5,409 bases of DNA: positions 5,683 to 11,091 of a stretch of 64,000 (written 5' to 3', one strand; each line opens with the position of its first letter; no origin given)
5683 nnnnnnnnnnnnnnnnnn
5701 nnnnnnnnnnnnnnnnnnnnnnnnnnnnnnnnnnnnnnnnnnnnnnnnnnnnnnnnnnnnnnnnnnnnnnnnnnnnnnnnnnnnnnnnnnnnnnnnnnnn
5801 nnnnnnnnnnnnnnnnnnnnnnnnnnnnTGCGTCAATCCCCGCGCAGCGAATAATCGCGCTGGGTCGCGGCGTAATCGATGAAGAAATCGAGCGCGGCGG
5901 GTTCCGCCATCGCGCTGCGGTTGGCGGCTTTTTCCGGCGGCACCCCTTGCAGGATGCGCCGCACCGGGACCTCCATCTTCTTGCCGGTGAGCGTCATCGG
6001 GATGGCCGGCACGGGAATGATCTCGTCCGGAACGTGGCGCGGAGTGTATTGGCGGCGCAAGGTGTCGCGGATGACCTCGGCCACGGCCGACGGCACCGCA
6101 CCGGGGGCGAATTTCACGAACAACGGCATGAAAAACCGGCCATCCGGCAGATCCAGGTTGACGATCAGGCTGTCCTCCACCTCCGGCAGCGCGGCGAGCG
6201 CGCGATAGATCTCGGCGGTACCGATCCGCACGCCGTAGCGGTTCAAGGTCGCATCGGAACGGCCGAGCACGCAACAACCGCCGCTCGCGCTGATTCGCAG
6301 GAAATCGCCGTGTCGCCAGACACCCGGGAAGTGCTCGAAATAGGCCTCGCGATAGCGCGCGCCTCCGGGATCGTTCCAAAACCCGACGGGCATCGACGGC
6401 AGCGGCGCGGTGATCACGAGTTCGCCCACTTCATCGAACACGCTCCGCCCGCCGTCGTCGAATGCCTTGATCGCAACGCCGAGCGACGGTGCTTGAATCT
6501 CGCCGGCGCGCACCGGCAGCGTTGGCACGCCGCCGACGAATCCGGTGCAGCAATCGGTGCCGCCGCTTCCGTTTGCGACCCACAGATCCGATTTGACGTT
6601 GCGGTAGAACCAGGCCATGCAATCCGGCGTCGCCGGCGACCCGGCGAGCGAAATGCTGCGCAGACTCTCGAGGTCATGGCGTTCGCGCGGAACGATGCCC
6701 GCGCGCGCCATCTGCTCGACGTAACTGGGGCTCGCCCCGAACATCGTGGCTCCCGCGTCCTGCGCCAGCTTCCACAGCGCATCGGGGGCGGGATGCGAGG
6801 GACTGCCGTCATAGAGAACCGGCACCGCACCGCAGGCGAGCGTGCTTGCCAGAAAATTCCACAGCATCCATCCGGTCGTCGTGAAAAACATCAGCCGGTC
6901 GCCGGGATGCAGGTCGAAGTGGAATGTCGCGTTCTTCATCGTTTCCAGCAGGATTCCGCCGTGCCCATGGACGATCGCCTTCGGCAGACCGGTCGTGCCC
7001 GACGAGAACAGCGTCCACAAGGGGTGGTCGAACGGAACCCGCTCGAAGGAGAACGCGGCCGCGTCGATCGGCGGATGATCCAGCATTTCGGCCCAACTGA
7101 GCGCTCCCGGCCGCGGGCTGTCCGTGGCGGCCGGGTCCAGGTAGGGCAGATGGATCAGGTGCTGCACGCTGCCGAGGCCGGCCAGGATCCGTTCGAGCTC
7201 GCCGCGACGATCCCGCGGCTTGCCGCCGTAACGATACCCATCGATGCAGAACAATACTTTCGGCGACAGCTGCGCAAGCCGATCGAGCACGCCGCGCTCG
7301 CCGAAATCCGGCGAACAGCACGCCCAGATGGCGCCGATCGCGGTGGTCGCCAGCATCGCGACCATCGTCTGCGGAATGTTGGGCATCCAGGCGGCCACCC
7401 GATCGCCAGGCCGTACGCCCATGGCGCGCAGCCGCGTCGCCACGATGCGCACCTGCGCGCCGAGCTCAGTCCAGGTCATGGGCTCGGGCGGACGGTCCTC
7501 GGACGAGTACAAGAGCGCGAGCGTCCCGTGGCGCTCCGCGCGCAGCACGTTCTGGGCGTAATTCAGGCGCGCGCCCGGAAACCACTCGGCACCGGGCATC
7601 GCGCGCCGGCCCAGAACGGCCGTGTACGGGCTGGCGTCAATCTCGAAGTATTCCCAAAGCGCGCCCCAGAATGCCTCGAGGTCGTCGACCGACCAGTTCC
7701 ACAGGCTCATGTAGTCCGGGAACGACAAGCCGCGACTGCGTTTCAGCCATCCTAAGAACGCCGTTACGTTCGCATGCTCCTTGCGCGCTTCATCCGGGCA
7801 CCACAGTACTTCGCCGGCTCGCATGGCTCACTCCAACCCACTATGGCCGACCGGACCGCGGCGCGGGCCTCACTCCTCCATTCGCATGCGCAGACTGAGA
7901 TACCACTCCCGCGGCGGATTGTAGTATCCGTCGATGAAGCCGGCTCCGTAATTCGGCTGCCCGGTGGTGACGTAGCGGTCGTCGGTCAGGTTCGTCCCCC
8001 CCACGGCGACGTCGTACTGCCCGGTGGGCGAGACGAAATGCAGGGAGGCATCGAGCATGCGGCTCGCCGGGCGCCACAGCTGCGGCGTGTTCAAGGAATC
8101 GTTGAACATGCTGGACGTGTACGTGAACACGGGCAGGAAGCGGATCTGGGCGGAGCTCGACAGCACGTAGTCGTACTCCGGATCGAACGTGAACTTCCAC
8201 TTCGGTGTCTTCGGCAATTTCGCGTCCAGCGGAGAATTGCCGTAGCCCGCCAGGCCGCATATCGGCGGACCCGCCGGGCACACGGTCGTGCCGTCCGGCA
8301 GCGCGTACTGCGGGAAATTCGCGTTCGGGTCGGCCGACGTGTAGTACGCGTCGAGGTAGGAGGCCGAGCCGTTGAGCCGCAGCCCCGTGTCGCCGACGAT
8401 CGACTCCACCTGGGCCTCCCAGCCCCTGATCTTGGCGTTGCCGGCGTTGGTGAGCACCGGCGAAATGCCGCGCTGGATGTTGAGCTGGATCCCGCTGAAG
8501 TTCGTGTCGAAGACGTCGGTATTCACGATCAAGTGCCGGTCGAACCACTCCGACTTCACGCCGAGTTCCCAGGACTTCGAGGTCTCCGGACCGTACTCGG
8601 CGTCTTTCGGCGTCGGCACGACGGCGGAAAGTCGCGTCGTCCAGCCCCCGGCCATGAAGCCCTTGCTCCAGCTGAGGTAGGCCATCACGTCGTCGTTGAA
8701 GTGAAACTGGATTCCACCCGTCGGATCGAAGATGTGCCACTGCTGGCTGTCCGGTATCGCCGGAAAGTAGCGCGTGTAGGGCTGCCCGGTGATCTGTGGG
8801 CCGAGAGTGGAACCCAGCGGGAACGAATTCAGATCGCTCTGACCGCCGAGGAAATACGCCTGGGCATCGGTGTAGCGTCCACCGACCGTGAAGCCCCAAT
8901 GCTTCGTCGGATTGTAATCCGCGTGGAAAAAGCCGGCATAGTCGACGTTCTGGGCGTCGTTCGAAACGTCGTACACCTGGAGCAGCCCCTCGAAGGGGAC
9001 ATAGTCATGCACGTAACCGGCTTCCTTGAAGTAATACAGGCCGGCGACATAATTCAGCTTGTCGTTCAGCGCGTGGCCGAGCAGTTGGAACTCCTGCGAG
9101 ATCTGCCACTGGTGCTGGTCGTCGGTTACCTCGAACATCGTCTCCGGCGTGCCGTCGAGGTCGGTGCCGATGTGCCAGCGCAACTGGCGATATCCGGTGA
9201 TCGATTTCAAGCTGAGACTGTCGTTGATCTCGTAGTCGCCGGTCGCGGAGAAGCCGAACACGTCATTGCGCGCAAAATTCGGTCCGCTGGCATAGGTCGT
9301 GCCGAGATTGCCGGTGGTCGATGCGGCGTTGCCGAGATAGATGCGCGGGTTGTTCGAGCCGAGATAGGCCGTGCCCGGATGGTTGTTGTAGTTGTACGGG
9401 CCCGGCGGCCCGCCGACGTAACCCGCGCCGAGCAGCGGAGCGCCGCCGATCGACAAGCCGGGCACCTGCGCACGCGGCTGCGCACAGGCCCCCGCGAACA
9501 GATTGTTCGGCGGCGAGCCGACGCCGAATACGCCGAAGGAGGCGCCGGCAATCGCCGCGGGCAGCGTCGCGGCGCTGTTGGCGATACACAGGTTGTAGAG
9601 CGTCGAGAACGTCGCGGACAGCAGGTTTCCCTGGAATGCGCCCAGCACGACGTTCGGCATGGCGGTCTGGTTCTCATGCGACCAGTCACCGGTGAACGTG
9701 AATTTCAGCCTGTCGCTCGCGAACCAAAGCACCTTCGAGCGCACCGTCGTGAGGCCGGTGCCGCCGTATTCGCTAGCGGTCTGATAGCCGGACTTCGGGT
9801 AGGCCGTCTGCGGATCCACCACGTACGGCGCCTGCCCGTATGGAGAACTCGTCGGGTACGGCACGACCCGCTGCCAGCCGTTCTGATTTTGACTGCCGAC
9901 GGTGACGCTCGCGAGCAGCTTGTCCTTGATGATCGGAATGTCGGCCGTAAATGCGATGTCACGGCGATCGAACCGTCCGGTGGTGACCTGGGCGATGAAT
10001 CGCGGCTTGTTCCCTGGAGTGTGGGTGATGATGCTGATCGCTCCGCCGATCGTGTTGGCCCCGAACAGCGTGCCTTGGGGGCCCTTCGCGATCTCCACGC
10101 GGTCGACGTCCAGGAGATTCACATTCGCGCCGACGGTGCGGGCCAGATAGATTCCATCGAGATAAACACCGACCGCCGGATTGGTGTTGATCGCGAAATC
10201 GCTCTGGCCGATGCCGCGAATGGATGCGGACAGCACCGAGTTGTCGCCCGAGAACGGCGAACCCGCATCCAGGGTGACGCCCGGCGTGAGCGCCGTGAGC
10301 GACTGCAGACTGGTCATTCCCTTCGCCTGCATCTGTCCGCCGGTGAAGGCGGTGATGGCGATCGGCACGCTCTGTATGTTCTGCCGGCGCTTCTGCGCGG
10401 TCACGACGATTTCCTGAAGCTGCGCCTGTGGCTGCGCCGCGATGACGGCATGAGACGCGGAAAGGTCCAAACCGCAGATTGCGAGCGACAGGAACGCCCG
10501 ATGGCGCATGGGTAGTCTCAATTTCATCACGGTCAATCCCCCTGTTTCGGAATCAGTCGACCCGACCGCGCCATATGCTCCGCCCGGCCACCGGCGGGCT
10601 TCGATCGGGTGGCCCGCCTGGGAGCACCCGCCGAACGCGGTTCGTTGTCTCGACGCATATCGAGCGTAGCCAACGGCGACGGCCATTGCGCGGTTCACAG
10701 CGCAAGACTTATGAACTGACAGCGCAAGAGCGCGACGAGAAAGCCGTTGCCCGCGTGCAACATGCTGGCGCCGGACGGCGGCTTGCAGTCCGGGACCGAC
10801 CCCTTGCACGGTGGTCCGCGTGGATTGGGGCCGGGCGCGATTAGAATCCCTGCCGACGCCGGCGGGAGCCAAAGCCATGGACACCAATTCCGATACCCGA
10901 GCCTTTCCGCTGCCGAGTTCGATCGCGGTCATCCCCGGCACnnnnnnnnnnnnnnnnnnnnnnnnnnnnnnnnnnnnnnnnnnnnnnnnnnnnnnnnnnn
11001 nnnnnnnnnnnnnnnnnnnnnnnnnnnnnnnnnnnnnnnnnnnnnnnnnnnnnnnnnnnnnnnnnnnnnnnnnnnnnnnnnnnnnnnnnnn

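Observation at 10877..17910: Six-gene kinase, biotin carboxylase and phosphatase operon for phosphorylation-dependent carboxylation of an aryl methyl ketone (Acv/Hpe type)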

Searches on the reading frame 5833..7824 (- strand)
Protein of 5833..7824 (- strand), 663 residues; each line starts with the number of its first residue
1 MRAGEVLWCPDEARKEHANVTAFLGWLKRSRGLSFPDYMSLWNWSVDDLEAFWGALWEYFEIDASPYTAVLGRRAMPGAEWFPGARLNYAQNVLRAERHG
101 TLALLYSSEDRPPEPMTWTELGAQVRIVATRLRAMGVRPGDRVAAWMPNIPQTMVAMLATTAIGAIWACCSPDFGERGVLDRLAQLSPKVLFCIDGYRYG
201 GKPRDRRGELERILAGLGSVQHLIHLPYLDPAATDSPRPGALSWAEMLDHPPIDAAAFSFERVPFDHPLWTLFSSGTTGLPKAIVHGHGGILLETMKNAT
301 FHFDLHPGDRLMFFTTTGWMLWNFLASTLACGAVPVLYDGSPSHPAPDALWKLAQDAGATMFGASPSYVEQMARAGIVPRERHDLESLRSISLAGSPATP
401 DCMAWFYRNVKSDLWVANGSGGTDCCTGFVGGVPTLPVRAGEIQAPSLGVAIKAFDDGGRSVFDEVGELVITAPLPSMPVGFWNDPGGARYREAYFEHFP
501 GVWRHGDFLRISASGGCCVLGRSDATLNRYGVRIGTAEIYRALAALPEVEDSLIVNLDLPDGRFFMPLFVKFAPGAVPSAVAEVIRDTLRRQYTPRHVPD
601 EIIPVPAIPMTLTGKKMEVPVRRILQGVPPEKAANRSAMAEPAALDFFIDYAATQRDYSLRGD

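Call 17: search_protein_families(library=pfam, proteins=[window:5833-7824:-], max_evalue=0.00001)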
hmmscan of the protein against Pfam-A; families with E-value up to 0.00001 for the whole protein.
window:5833-7824:- (663 aa): 2 families
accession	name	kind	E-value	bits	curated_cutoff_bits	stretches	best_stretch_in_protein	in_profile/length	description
PF00501.34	AMP-binding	-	4.8e-49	167.6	29.9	1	106-474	16-377/384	AMP-binding enzyme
PF16177.11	ACAS_N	-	2.8e-13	49.9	27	1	38-93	1-55/55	Acetyl-coenzyme A synthetase N-terminus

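Call 27: search_solved_structures(query=window:5833-7824:-, max_evalue=1e-20)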
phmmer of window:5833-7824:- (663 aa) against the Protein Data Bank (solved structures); distinct sequences matched with E-value up to 1e-20: 24.
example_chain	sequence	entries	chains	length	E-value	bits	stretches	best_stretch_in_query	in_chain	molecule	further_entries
4wd1_A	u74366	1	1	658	8.7e-218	728.4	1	6-652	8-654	Acetoacetate-CoA ligase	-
11km_A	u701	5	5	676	3.9e-61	210.6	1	34-649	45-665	Acetyl-coenzyme A synthetase | Probable acetyl-coenzyme A synthetase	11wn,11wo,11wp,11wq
2p2b_A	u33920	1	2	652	1.8e-59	205.1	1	37-649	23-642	Acetyl-coenzyme A synthetase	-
2p2m_A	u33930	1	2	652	5.8e-59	203.4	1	37-649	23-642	Acetyl-coenzyme A synthetase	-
2p2f_A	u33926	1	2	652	6e-59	203.4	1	37-649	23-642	Acetyl-coenzyme A synthetase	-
5jrh_A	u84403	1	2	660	6.1e-59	203.3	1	37-649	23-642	Acetyl-coenzyme A synthetase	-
2p2q_A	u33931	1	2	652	2.9e-58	201.1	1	37-649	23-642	Acetyl-coenzyme A synthetase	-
2p20_A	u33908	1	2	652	4.5e-58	200.5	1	37-649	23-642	Acetyl-coenzyme A synthetase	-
8rpk_A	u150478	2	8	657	5e-58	200.3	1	6-625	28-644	Acetate--CoA ligase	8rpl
2p2j_A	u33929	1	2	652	5e-58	200.3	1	37-649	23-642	Acetyl-coenzyme A synthetase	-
1pg3_A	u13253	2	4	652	6.9e-58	199.9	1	37-649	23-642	acetyl-CoA synthetase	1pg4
1ry2_A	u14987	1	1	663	4.6e-54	187.2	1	25-650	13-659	acetyl-coenzyme A synthetase 1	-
8rwj_D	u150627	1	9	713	7.7e-53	183.2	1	36-650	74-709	Acetyl-coenzyme A synthetase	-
7kdn_A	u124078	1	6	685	3.6e-51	177.6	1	35-650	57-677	Acetyl-coenzyme A synthetase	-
5ifi_A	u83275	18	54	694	1.2e-50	175.9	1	34-644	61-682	Acetyl-coenzyme A synthetase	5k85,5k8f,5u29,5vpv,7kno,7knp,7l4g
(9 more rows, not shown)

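Call 66: search_protein_families(library=ncbifam, proteins=[window:5833-7824:-], max_evalue=1e-10)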
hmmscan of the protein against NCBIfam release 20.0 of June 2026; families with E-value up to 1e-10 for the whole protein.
window:5833-7824:- (663 aa): 39 families (the best 25 are shown)
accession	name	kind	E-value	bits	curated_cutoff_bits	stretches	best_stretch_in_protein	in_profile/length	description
NF002937.0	PRK03584.1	subfamily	3.8e-273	907.6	639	1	3-655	3-655/657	acetoacetate--CoA ligase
TIGR01217.1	ac_ac_CoA_syn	equivalog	3.2e-247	821.9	520.9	1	5-653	4-649/652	acetoacetate--CoA ligase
TIGR02188.1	Ac_CoA_lig_AcsA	equivalog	6.4e-82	275.8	724.95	1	37-646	6-624/629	acetate--CoA ligase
NF001208.0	PRK00174.1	subfamily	1.6e-79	267.9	657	1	34-649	25-642/649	acetate--CoA ligase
TIGR02316.1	propion_prpE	equivalog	6e-53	180.4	827.4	1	38-646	3-620/628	propionate--CoA ligase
NF007815.0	PRK10524.1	equivalog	1.1e-50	172.9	955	1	38-646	4-621/629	propionate--CoA ligase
NF003313.0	PRK04319.1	equivalog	5.6e-38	130.5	729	1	96-625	56-557/574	acetate--CoA ligase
TIGR01733.1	AA-adenyl-dom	subfamily_domain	1.4e-32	113.1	317.4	1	117-552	1-407/409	amino acid adenylation domain-containing protein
NF004837.0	PRK06187.1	subfamily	4.8e-31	107.6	476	1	98-618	20-515/531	long-chain-fatty-acid--CoA ligase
NF053567.1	HBDA_AROS1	equivalog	5.9e-29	100.8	1000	1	116-626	40-520/523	3-hydroxybenzoate--CoA ligase HbdA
NF009233.0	PRK12583.1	subfamily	6.4e-28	97.5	832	1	115-622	45-547/558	fatty acid CoA ligase family protein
NF004114.0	PRK05605.1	equivalog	9.1e-28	96.9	766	1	116-624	60-568/575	long-chain-fatty-acid--CoA ligase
TIGR02262.1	benz_CoA_lig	subfamily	4.4e-27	95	375.25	1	265-616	160-500/508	benzoate-CoA ligase family protein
NF047394.1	AcylCoAsynMbcS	equivalog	2.4e-25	89.1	850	1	266-623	170-518/525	acyl-CoA synthetase MbcS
NF004822.0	PRK06178.1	equivalog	6.1e-25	87.8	782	1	116-296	63-243/571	acyl-CoA synthetase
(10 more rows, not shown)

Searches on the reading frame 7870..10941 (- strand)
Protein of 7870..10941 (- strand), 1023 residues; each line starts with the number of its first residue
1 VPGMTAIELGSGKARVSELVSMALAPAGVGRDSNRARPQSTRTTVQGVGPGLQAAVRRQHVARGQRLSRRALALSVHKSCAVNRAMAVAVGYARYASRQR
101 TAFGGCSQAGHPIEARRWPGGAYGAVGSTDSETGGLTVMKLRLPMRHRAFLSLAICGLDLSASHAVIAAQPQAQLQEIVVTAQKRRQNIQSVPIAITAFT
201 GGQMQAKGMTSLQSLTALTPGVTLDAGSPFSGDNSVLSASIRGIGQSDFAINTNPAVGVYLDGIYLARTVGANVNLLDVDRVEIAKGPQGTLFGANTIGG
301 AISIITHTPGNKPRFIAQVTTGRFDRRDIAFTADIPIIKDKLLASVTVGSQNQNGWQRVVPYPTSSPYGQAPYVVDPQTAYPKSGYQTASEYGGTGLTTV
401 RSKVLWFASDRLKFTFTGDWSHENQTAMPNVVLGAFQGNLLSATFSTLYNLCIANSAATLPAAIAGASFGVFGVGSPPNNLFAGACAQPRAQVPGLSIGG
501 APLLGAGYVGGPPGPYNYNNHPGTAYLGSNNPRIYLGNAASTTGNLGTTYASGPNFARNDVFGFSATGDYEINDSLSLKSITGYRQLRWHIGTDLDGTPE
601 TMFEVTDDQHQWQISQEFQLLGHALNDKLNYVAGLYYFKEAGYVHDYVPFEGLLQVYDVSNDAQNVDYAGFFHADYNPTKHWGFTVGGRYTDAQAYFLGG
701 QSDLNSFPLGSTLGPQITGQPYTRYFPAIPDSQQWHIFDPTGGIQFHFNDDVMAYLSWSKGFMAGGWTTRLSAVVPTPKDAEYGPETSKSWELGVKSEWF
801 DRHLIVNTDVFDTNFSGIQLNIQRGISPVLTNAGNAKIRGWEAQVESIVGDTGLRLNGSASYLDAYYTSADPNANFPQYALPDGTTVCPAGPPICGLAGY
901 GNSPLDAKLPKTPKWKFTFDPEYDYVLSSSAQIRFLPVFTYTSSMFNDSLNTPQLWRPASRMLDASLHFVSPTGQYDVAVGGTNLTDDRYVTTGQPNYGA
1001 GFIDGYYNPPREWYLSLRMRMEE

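Call 3: search_protein_families(library=pfam, proteins=[window:7870-10941:-])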
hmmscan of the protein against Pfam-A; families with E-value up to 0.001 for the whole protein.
window:7870-10941:- (1023 aa): 2 families
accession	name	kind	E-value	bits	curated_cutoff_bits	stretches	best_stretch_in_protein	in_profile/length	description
PF00593.30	TonB_dep_Rec_b-barrel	-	7.3e-32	112.2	27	1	514-985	17-436/436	TonB dependent receptor-like, beta-barrel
PF07715.20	Plug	-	1.1e-15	58.5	23.9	1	189-301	2-107/107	TonB-dependent Receptor Plug Domain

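Call 4: search_protein_families(library=ncbifam, proteins=[window:7870-10941:-])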
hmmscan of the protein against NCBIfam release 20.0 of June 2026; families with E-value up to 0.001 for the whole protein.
window:7870-10941:- (1023 aa): 20 families
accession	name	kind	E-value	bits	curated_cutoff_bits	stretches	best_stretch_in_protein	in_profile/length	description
TIGR01783.1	TonB-siderophor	subfamily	3.1e-28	98.8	223.5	2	193-357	3-159/649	TonB-dependent siderophore receptor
TIGR01779.1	TonB-B12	equivalog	5.8e-17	61.5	599.7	1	148-359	3-205/614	TonB-dependent vitamin B12 receptor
TIGR01785.1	TonB-hemin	subfamily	6.3e-16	58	316.85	1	175-309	1-131/677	TonB-dependent heme/hemoglobin receptor family protein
NF007465.0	PRK10044.1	equivalog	4.9e-14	51.5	803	2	180-314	67-194/726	ferrichrome porin FhuA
NF053590.1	TonB_dep_TOL0244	equivalog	7.1e-12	44.7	645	1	174-325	9-158/604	TOL_0244 family TonB-dependent receptor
NF041535.1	TonB_rec_PqqU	equivalog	8.8e-12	44.1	1200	2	180-316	3-138/676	TonB-dependent receptor PqqU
NF007478.2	PRK10064.1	equivalog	1.3e-11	43.5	745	1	148-325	5-176/663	catecholate siderophore receptor CirA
TIGR01786.1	TonB-hemlactrns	subfamily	2.3e-10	39.5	323.75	1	177-309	2-136/719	TonB-dependent hemoglobin/transferrin/lactoferrin family receptor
NF010010.0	PRK13483.1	equivalog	7e-10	37.5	927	1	160-308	18-164/660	ligand-gated channel protein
TIGR04056.1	OMP_RagA_SusC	subfamily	1e-09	37.4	368.25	1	781-875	651-752/981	SusC/RagA family TonB-linked outer membrane protein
NF007349.0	PRK09840.1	equivalog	2.9e-09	35.5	686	1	176-329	55-197/760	catecholate siderophore receptor Fiu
NF050067.1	TonBEntbctnRecCfrA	equivalog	1.7e-08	33.2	1200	1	162-312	13-163/698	TonB-dependent ferric enterobactin receptor CfrA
NF010651.0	PRK14050.1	equivalog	7.4e-08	31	884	1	180-319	67-198/730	TonB-dependent siderophore receptor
NF049960.1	siderphRecptFauA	equivalog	9.1e-08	31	900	0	177-352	62-227/727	TonB-dependent alcaligin siderophore receptor FauA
NF007926.1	PRK10641.1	equivalog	1.3e-07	30.6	836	1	168-334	19-181/617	TonB-dependent vitamin B12 receptor BtuB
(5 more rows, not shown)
